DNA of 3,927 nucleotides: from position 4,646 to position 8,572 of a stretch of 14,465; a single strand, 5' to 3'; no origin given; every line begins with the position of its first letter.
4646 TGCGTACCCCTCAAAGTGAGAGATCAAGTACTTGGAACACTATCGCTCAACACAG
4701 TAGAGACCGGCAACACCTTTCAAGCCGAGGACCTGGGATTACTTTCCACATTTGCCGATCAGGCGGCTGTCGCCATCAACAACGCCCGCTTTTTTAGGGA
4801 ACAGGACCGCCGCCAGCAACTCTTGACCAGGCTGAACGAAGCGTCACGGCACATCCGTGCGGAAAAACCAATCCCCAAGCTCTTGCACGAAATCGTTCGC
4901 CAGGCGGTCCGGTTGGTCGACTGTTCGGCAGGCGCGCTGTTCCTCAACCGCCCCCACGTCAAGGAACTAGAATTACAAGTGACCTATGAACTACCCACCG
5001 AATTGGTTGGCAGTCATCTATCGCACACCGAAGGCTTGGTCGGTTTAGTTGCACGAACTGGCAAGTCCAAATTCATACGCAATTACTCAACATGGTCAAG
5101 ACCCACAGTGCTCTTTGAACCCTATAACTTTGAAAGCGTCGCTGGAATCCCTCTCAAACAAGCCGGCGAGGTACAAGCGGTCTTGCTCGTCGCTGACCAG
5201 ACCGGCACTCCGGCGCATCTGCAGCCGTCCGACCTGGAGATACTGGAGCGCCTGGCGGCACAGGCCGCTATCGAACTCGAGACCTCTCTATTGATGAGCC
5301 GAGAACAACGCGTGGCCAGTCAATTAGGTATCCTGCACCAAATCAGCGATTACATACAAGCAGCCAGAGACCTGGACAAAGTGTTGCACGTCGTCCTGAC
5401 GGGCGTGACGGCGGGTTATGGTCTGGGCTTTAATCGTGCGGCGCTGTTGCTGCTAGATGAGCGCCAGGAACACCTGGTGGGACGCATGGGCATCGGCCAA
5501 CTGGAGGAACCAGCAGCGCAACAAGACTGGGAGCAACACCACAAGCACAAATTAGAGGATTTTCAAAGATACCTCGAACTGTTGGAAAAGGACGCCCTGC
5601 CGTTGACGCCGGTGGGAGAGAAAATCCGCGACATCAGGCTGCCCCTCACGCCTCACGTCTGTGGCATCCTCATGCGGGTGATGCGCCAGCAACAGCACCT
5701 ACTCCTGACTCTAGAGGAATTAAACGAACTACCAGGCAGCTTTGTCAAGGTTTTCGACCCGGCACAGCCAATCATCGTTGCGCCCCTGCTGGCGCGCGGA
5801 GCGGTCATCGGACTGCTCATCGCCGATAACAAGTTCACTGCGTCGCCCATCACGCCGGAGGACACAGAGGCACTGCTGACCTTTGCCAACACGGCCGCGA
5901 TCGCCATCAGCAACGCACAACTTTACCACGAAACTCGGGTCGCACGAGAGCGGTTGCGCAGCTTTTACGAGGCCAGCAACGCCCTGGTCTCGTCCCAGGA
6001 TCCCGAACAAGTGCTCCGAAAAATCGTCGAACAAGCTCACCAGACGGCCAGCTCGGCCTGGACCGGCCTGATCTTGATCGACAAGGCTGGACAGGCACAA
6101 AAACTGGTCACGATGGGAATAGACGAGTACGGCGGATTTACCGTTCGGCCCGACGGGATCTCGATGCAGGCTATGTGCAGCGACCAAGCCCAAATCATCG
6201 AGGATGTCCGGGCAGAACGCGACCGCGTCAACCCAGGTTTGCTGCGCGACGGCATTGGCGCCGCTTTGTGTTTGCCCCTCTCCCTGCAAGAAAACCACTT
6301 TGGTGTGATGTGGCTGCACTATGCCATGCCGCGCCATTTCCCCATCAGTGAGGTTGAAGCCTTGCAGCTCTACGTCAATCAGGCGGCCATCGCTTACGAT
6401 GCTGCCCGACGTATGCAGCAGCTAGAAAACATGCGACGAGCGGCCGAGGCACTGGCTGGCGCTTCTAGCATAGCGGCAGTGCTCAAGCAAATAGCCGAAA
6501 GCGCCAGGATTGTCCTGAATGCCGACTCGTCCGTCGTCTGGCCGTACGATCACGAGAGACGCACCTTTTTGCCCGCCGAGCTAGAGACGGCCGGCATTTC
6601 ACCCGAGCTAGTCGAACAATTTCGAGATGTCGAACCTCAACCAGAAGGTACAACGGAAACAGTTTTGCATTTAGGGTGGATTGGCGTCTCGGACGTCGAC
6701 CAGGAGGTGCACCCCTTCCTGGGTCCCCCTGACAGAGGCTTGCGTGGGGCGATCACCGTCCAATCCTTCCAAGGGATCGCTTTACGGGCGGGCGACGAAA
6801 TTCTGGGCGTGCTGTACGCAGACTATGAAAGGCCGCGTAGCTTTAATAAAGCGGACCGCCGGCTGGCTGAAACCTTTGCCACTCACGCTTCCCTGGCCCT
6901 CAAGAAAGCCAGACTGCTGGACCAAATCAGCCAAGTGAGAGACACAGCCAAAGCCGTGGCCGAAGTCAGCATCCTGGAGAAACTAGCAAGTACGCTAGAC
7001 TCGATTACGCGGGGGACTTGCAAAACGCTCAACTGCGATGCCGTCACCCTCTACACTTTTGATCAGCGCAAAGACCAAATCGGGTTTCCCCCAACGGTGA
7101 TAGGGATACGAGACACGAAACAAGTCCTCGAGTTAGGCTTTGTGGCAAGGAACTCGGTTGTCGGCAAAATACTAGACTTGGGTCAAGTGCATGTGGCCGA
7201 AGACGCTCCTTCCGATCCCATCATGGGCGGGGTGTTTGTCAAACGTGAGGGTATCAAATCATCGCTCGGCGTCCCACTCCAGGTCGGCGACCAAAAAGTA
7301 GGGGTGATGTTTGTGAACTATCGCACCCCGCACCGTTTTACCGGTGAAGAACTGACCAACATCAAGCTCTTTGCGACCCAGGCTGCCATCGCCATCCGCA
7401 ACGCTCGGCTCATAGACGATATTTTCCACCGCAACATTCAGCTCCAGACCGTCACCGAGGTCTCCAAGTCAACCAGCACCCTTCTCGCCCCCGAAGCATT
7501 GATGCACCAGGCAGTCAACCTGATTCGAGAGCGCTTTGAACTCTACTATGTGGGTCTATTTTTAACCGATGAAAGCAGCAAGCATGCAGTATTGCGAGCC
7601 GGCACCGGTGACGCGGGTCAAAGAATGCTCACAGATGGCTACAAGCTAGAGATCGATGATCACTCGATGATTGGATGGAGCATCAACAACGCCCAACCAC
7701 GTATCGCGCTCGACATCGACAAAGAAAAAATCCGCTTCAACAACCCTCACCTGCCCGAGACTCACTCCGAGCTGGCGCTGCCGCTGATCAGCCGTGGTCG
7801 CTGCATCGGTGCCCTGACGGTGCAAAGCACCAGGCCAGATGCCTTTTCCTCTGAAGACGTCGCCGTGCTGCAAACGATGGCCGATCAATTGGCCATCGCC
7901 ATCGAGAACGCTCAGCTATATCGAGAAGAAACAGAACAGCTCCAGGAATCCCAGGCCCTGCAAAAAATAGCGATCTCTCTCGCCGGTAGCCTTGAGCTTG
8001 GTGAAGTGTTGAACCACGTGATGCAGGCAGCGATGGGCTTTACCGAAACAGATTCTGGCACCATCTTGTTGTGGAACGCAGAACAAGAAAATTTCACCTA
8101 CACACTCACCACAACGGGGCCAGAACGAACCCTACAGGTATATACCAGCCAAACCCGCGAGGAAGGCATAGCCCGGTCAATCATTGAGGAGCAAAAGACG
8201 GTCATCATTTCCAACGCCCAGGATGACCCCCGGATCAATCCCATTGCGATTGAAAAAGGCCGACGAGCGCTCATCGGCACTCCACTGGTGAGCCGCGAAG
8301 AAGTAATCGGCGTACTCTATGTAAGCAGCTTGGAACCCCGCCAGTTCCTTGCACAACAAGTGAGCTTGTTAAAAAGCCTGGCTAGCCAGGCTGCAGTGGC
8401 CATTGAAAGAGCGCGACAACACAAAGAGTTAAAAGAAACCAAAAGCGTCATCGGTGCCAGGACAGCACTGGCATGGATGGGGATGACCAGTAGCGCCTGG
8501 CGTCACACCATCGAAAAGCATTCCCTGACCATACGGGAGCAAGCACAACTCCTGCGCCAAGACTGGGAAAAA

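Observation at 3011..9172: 2053-aa kinase with nine tandem GAF domains, each ending in a conserved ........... helix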

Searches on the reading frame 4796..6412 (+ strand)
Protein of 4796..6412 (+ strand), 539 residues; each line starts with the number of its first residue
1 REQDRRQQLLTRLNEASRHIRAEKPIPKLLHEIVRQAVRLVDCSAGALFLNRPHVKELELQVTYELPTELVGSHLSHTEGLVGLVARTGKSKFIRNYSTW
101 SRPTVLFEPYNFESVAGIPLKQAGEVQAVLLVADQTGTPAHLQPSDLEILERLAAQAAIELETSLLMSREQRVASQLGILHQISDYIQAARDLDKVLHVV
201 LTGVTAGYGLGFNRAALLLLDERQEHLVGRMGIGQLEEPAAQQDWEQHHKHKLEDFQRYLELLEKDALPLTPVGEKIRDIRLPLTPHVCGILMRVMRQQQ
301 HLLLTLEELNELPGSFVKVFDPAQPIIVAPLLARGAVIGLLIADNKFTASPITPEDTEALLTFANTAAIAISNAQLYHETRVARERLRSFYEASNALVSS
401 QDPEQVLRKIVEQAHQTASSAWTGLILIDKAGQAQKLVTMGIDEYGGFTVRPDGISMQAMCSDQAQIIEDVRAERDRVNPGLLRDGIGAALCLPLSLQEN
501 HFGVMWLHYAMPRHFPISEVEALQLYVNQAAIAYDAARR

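Call 58: predict_structure(alignment_id=A2)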
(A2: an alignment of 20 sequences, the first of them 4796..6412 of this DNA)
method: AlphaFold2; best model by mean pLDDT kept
length: 539 residues; sequences in the alignment: 20
mean_pLDDT: 85.5   pTM: 0.72
mean pLDDT of the five models: 85.5, 84.5, 82.0, 81.7, 81.5
residues with pLDDT >= 90: 176; 70-90: 332; 50-70: 29; < 50: 2
segments of 3 or more residues with pLDDT < 50: none
pLDDT, mean of each block of 10 residues (from residue 1): 85 87 86 93 93 94 91 91 94 89 83 93 92 80 89 94 82 68 76 87 66 89 87 87 80 80 85 87 79 91 90 90 92 91 88 85 86 85 78 71 86 88 89 86 64 87 90 80 82 87 91 84 86 84
secondary structure, 60 per line:
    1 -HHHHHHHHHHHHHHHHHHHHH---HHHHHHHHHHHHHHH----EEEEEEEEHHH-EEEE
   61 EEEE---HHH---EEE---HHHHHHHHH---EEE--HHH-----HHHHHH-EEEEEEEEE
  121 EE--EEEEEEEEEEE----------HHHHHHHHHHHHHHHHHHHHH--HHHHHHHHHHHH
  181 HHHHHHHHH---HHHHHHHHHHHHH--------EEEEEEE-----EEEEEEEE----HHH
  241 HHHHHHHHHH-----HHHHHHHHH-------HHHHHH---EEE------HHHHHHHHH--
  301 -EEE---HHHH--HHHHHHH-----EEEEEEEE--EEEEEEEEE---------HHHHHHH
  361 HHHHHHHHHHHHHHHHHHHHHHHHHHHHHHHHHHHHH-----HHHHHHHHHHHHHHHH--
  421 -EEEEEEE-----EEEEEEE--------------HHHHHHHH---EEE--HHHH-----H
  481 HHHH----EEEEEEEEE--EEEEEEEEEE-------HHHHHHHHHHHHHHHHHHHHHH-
elements in order: H2-22 H26-40 E45-52 E57-64 E74-76 H80-88 E92-94 H105-110 E112-122 E125-135 H146-166 H169-189 H193-205 E214-220 E226-233 H238-250 H256-264 H272-277 E281-283 H290-298 E302-304 H308-311 H314-320 E326-333 E336-344 H354-397 H403-418 E422-428 E434-440 H455-462 E466-468 H471-474 H480-484 E489-497 E500-509 H517-538
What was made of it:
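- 4796..5293 (+): GAF3 (aa 596-761). GAF fold in the AF2 model (call 58).
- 5504..5641 (+): Insertion of about 45 aa in GAF4 (aa 832-877). It is predicted to form three short helices between beta2 and beta3. AF2 model helices 238-250, 256-264 and 272-277, with pLDDT about 80-87 (call 58).
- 5927..6412 (+): GAF5 (aa 973-1134). AF2 model (call 58).
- It shows three GAF folds, a single 44-residue helix across the GAF4/GAF5 junction and two helices with a 2-residue break at GAF3/GAF4 (call 58).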

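Call 61: fold_search(model_id=the predicted structure, library=pdb)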
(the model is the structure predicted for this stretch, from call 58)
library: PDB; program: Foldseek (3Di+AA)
matches with E <= 10: 1026; with E <= 0.001: 400
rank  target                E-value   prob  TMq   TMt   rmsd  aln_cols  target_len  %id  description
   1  3lfv_A                3.3e-13  1.00  0.30  0.39  12.6       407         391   15  crystal structure of unliganded PDE5A GAF domain (released 2010-09-22)
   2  8ugb_A                4.1e-13  1.00  0.30  0.21  17.2       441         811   16  Cryo-EM structure of bovine phosphodiesterase 6 bound to udenafil (released 2024-01-17)
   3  3lfv_B                6.0e-13  1.00  0.30  0.39  12.5       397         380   15  crystal structure of unliganded PDE5A GAF domain (released 2010-09-22)
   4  3ibj_A                6.0e-13  1.00  0.30  0.26  13.2       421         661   16  X-ray structure of PDE2A (released 2009-10-27)
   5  9cxh_B                8.1e-13  1.00  0.31  0.23  17.1       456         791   15  Structure of PDE6C in complex with the rod inhibitory p gamma subunit in the presence of cGMP (released 2024-12-18)
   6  3mf0_A                8.9e-13  1.00  0.30  0.40  12.8       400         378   15  Crystal structure of PDE5A GAF domain (89-518) (released 2010-09-22)
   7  3ibj_B                8.9e-13  1.00  0.30  0.26  12.0       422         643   15  X-ray structure of PDE2A (released 2009-10-27)
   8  9cxi_A                9.8e-13  1.00  0.30  0.22  17.3       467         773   14  Structure of PDE6C in complex with the rod inhibitory p gamma subunit in the absence of added cGMP (released 2024-12-18)
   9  9cxh_A                1.5e-12  1.00  0.30  0.21  17.8       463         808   15  Structure of PDE6C in complex with the rod inhibitory p gamma subunit in the presence of cGMP (released 2024-12-18)
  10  3mf0_B                1.9e-12  1.00  0.46  0.64   7.1       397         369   16  Crystal structure of PDE5A GAF domain (89-518) (released 2010-09-22)
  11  9cxg_A                2.0e-12  1.00  0.29  0.22  17.6       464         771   15  Structure of PDE6C in complex with inhibitory cone p gamma in the presence of cGMP (released 2024-12-18)
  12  9cxg_B                2.3e-12  1.00  0.30  0.23  17.3       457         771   15  Structure of PDE6C in complex with inhibitory cone p gamma in the presence of cGMP (released 2024-12-18)
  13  9cxi_B                2.6e-12  1.00  0.30  0.23  17.2       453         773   15  Structure of PDE6C in complex with the rod inhibitory p gamma subunit in the absence of added cGMP (released 2024-12-18)
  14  1mc0                  3.2e-12  1.00  0.25  0.37  22.1       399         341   15  Regulatory Segment of Mouse 3',5'-Cyclic Nucleotide Phosphodiesterase 2A, Containing the GAF A and GAF B Domains (released 2002-10-02)
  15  8w26                  3.4e-12  1.00  0.44  0.59   6.4       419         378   14  X-ray crystal structure of the GAF-PHY domains of SyB-Cph1 (released 2024-05-22)
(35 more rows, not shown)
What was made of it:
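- On GAF domain: Foldseek best matches are solved GAF tandems (call 61).
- Its best PDB matches are the PDE5A, PDE6 and PDE2A GAF-A/B tandems, CyaB2 and the GAF-PHY modules of phytochromes (call 61). The matches to PDE structures are fold-level, at 14-16% identity (call 61).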

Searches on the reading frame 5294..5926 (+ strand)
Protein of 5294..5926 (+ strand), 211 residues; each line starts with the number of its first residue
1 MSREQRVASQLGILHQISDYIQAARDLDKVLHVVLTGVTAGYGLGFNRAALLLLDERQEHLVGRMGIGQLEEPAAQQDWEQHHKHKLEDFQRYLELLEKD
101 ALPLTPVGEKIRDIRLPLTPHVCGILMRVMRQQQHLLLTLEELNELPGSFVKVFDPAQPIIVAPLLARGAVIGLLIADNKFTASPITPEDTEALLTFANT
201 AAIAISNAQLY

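Call 21: search_protein_families(library=pfam, proteins=[window:5294-5926:+], max_evalue=0.001)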
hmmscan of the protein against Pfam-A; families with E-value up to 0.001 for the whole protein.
window:5294-5926:+ (211 aa): 3 families
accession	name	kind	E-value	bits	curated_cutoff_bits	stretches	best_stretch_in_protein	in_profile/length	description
PF01590.32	GAF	-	1.1e-07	32.9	22.4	1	43-205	16-133/133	GAF domain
PF13492.12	GAF_3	-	1.3e-06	29.3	27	1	154-207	77-129/129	GAF domain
PF13185.12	GAF_2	-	1.7e-05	25.5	28.6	1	26-205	3-135/136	GAF domain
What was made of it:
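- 5294..5926 (+): GAF4 (aa 762-972). It is the best-conserved unit across homologues and carries a helical insertion. GAF 32.9 bits (call 21).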

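Call 50: search_solved_structures(query=window:5294-5926:+, max_evalue=1, show_alignments=2)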
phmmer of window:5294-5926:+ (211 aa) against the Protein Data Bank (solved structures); distinct sequences matched with E-value up to 1: 12.
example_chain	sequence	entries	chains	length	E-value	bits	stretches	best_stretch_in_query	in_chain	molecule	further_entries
3oov_A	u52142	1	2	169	1.4e-05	28.1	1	158-207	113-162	Methyl-accepting chemotaxis protein, putative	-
1vhm_A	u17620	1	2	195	0.0011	22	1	95-194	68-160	Protein yebR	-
5w10_A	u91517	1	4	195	0.0011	21.9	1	157-210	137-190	cGMP-specific phosphodiesterase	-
8dgd_A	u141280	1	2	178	0.0017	21.3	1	95-198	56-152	GAF domain-containing protein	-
3eea_A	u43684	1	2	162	0.0021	21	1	115-211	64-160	GAF domain/HD domain protein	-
2vjw_A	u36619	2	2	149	0.029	17.3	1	158-205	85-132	GAF FAMILY PROTEIN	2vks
2y79_A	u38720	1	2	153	0.062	16.2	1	134-211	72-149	REDOX SENSOR HISTIDINE KINASE RESPONSE REGULATOR DEVS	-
2w3d_A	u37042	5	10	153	0.063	16.2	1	134-211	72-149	TWO COMPONENT SENSOR HISTIDINE KINASE DEVS (GAF FAMILY PROTEIN)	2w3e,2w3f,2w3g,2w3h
4ynr_A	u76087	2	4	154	0.063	16.2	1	138-211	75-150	Redox sensor histidine kinase response regulator DevS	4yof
2y8h_A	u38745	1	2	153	0.064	16.2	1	138-211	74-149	TWO COMPONENT SENSOR HISTIDINE KINASE DEVS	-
2zmf_A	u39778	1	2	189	0.12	15.2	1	157-211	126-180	cAMP and cAMP-inhibited cGMP 3',5'-cyclic phosphodiesterase 10A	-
2vzw_A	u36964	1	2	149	0.18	14.7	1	123-211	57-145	PROBABLE HISTIDINE KINASE RESPONSE REGULATOR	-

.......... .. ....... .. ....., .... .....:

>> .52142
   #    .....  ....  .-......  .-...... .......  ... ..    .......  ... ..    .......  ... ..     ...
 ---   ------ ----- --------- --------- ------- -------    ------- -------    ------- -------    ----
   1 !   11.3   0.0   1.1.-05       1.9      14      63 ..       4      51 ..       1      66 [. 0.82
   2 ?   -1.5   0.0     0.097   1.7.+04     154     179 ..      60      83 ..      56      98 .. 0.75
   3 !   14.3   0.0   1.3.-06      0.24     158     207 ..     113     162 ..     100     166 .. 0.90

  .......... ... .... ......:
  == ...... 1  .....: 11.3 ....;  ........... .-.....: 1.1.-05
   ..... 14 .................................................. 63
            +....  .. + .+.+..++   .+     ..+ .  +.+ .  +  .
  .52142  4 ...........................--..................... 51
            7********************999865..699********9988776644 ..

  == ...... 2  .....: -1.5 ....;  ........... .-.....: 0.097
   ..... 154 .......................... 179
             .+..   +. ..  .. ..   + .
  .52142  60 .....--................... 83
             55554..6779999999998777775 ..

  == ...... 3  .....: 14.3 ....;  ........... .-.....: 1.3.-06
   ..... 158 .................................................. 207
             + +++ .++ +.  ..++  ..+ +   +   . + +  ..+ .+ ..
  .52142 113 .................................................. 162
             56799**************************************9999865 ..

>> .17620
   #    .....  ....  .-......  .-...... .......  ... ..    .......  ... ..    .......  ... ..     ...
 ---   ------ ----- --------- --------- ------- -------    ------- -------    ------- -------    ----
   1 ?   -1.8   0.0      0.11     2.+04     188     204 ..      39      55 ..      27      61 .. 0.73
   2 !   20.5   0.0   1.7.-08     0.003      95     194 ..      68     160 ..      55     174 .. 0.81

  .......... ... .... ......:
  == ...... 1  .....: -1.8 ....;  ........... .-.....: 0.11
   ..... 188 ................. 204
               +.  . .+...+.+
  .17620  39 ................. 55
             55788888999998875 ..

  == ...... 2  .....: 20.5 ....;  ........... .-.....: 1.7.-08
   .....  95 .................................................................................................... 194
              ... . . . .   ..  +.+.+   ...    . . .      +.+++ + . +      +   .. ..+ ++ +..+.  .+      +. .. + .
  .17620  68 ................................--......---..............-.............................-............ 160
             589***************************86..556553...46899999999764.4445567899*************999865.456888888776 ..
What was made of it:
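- GAF4 shows weak sequence similarity to PDE GAFs (call 50).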

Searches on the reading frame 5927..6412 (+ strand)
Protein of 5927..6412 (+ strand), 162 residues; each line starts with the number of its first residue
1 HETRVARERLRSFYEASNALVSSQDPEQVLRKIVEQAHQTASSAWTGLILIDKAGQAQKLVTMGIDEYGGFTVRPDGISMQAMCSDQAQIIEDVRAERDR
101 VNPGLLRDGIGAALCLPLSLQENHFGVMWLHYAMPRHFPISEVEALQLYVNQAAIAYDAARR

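Call 21: search_protein_families(library=pfam, proteins=[window:5927-6412:+], max_evalue=0.001)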
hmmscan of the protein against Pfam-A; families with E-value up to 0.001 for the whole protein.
window:5927-6412:+ (162 aa): 3 families
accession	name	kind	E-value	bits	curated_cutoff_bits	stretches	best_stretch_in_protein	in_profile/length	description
PF13185.12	GAF_2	-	2.8e-14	53.9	28.6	1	24-156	2-134/136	GAF domain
PF01590.32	GAF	-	2.5e-11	44.6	22.4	1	25-156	1-132/133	GAF domain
PF13492.12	GAF_3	-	0.00032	21.6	27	1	26-156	2-126/129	GAF domain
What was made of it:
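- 5927..6412 (+): GAF_2 53.9 bits (call 21).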

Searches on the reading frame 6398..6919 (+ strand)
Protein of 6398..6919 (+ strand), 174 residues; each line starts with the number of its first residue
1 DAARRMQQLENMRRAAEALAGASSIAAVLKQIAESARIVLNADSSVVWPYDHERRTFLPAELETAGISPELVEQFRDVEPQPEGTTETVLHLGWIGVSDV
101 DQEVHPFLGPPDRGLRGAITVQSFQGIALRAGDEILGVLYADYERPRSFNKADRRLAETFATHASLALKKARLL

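Call 21: search_protein_families(library=pfam, proteins=[window:6398-6919:+], max_evalue=0.001)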
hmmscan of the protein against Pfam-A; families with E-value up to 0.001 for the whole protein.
window:6398-6919:+ (174 aa): 3 families
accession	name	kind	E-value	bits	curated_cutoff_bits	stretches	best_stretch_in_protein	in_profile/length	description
PF13185.12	GAF_2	-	9.6e-12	45.7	28.6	1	23-168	2-135/136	GAF domain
PF01590.32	GAF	-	1.6e-10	42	22.4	1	26-168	3-133/133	GAF domain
PF13492.12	GAF_3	-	6.4e-10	40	27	1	25-168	2-127/129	GAF domain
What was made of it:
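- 6413..6919 (+): GAF6 (aa 1135-1303). GAF_2 45.7 bits (call 21).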

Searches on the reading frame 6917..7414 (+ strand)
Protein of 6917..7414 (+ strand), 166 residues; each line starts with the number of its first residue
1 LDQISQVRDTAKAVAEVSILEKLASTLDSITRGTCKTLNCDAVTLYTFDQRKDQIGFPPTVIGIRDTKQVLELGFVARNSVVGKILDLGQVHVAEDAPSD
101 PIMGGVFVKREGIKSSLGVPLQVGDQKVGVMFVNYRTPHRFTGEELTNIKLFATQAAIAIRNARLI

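Call 21: search_protein_families(library=pfam, proteins=[window:6917-7414:+], max_evalue=0.001)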
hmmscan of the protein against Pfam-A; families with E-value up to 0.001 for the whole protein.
window:6917-7414:+ (166 aa): 3 families
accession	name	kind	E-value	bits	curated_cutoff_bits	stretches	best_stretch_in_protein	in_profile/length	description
PF01590.32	GAF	-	2.2e-15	57.8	22.4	1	24-160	3-133/133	GAF domain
PF13185.12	GAF_2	-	5.6e-14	53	28.6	1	24-160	5-135/136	GAF domain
PF13492.12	GAF_3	-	2.3e-11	44.6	27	1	25-162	4-129/129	GAF domain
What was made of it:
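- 6920..7414 (+): GAF7 (aa 1304-1468). GAF 57.8 bits (call 21).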

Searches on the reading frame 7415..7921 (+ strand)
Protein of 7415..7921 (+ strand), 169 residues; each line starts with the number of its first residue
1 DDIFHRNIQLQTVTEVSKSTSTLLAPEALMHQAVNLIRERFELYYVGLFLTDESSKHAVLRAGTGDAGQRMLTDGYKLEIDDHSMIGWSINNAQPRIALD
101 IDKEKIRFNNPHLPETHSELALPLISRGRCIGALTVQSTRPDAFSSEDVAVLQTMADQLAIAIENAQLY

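Call 21: search_protein_families(library=pfam, proteins=[window:7415-7921:+], max_evalue=0.001)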
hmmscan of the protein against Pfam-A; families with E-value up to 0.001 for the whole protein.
window:7415-7921:+ (169 aa): 3 families
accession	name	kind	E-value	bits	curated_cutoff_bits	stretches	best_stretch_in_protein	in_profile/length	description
PF13185.12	GAF_2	-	2.4e-16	60.6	28.6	1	26-164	4-136/136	GAF domain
PF01590.32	GAF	-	1.1e-15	58.8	22.4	1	26-163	2-133/133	GAF domain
PF13492.12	GAF_3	-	1.1e-10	42.5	27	1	26-165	2-129/129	GAF domain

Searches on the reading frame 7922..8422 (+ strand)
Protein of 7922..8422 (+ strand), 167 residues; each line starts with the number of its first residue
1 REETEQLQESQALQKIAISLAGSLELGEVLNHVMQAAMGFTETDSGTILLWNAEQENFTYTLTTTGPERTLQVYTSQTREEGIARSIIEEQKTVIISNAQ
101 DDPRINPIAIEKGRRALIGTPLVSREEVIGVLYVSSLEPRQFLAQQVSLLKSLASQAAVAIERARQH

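Call 21: search_protein_families(library=pfam, proteins=[window:7922-8422:+], max_evalue=0.001)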
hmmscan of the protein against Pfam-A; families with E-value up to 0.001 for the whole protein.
window:7922-8422:+ (167 aa): 3 families
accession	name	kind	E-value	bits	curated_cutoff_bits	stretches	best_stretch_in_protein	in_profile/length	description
PF13185.12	GAF_2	-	3.4e-18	66.6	28.6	1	24-162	2-136/136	GAF domain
PF01590.32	GAF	-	3.8e-17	63.5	22.4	1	26-161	2-133/133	GAF domain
PF13492.12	GAF_3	-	1.3e-13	51.9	27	1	26-163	2-129/129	GAF domain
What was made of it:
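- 7922..8419 (+): GAF9 (aa 1638-1803). Its last helix runs on into the DHp helix. GAF_2 66.6 bits (call 21).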
